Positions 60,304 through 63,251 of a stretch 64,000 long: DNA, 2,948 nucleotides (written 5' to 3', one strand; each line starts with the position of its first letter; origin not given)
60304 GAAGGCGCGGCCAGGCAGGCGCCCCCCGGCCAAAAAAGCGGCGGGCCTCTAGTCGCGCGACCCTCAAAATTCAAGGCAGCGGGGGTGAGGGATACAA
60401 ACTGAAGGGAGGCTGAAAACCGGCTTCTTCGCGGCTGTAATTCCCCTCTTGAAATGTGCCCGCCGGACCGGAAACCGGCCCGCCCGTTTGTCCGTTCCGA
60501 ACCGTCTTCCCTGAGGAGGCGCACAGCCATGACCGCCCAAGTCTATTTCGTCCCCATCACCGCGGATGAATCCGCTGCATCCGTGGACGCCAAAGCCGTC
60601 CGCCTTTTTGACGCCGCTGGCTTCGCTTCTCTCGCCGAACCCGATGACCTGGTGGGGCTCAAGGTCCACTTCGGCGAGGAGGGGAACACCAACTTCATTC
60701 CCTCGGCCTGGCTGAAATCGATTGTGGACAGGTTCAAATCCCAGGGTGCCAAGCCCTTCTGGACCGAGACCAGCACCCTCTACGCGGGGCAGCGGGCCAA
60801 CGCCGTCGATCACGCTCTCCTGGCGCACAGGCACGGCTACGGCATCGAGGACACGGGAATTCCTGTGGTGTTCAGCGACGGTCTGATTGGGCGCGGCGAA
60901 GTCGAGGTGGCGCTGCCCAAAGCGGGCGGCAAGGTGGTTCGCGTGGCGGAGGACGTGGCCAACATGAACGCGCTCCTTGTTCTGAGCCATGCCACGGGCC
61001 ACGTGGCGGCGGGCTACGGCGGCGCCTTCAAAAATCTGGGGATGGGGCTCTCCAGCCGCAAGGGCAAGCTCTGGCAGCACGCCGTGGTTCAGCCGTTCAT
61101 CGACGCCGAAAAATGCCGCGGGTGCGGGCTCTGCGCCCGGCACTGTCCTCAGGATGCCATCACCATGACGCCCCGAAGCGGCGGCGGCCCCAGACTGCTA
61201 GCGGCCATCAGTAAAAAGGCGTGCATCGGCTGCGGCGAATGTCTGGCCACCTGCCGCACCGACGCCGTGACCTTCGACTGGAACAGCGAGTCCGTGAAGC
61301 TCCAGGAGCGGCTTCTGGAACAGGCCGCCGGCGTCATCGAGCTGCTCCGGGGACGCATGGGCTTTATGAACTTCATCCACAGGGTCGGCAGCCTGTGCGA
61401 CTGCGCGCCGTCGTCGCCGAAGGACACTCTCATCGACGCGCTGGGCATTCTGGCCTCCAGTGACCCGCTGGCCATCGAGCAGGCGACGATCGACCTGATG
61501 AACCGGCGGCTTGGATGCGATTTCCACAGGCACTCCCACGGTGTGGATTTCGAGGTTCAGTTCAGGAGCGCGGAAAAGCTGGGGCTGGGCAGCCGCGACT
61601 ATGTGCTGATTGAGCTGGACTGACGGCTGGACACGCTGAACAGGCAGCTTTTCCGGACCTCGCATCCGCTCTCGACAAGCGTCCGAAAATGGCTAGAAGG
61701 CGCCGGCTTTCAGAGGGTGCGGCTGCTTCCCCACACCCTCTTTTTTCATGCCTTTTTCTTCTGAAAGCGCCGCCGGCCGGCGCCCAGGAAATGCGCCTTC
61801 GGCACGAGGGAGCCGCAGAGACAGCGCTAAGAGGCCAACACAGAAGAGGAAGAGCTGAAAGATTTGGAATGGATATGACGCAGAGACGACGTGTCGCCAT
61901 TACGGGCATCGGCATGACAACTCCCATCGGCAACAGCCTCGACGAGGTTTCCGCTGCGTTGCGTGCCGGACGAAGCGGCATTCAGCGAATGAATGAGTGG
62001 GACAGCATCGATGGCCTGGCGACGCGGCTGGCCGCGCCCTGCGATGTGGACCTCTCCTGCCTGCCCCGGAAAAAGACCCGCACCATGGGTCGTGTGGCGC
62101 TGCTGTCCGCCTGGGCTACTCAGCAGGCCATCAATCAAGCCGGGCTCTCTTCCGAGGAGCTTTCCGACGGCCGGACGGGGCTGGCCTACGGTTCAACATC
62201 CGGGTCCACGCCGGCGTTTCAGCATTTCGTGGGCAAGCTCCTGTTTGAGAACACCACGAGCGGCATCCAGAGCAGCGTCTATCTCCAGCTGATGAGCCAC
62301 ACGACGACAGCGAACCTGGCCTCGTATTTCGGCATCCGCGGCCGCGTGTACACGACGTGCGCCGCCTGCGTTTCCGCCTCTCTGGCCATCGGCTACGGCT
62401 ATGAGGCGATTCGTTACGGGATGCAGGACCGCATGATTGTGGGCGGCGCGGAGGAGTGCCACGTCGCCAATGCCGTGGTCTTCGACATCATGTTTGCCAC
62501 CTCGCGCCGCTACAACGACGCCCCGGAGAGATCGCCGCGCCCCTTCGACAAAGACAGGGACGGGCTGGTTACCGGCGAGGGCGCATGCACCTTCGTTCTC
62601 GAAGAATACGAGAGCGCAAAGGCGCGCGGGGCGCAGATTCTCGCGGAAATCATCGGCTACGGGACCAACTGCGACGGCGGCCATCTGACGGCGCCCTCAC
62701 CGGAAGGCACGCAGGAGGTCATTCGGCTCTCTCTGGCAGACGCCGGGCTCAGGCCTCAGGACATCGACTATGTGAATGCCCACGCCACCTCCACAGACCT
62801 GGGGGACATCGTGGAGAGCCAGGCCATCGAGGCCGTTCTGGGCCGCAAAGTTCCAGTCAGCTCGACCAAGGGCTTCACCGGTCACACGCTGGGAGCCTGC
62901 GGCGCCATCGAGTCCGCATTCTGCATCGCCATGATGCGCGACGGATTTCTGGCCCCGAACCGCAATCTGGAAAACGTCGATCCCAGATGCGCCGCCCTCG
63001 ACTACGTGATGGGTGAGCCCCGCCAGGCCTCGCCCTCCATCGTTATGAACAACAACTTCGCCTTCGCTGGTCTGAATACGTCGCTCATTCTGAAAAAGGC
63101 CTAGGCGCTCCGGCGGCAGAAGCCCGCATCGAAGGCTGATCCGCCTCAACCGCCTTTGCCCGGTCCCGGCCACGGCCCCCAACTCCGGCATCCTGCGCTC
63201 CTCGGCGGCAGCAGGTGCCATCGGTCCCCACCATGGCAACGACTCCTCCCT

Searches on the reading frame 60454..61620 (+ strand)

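Call 42: search_protein_families(library=pfam, proteins=[window:60454-61620:+], max_evalue=0.00001)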
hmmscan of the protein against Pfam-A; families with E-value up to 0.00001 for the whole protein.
window:60454-61620:+ (389 aa): 11 families
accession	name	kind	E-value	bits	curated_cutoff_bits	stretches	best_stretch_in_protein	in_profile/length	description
PF04015.17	DUF362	-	7.2e-30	105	24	1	67-347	1-200/200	Domain of unknown function (DUF362)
PF00037.32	Fer4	-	1.8e-12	47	21.1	1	215-237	2-24/24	4Fe-4S binding domain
PF12838.12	Fer4_7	-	5e-11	43.3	27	1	220-271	1-52/52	4Fe-4S dicluster domain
PF14697.11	Fer4_21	-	3.2e-10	40.4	35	0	216-238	36-59/59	4Fe-4S dicluster domain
PF12837.12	Fer4_6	-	3.7e-09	36.5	25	0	214-236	2-24/24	4Fe-4S binding domain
PF25160.1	LdpA_Fe-S-bd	-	4.9e-09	36.3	27.6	0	209-239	16-46/49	LdpA Fe-S cluster-binding domain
PF12797.12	Fer4_2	-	1.2e-07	31.6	24.5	0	214-232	3-21/22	4Fe-4S binding domain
PF13237.11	Fer4_10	-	1.3e-07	31.9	25.5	1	214-267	2-52/53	4Fe-4S dicluster domain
PF13187.11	Fer4_9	-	3.8e-07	30.5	27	1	220-271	1-51/52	4Fe-4S dicluster domain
PF13183.11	Fer4_8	-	4.1e-06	27.7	27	0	218-233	2-66/68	4Fe-4S dicluster domain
PF13484.11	Fer4_16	-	5.1e-06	27.6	30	0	220-239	1-20/66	4Fe-4S double cluster binding domain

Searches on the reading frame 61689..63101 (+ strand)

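Call 42: search_protein_families(library=pfam, proteins=[window:61689-63101:+], max_evalue=0.00001)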
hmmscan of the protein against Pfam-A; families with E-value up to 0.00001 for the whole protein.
window:61689-63101:+ (471 aa): 2 families
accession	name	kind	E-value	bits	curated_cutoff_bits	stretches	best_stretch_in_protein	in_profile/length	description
PF00109.32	ketoacyl-synt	-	2.9e-34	119.2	20.8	1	67-310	2-252/252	Beta-ketoacyl synthase, N-terminal domain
PF02801.28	Ketoacyl-synt_C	-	1.5e-32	112.6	20.8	1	318-428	1-119/119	Beta-ketoacyl synthase, C-terminal domain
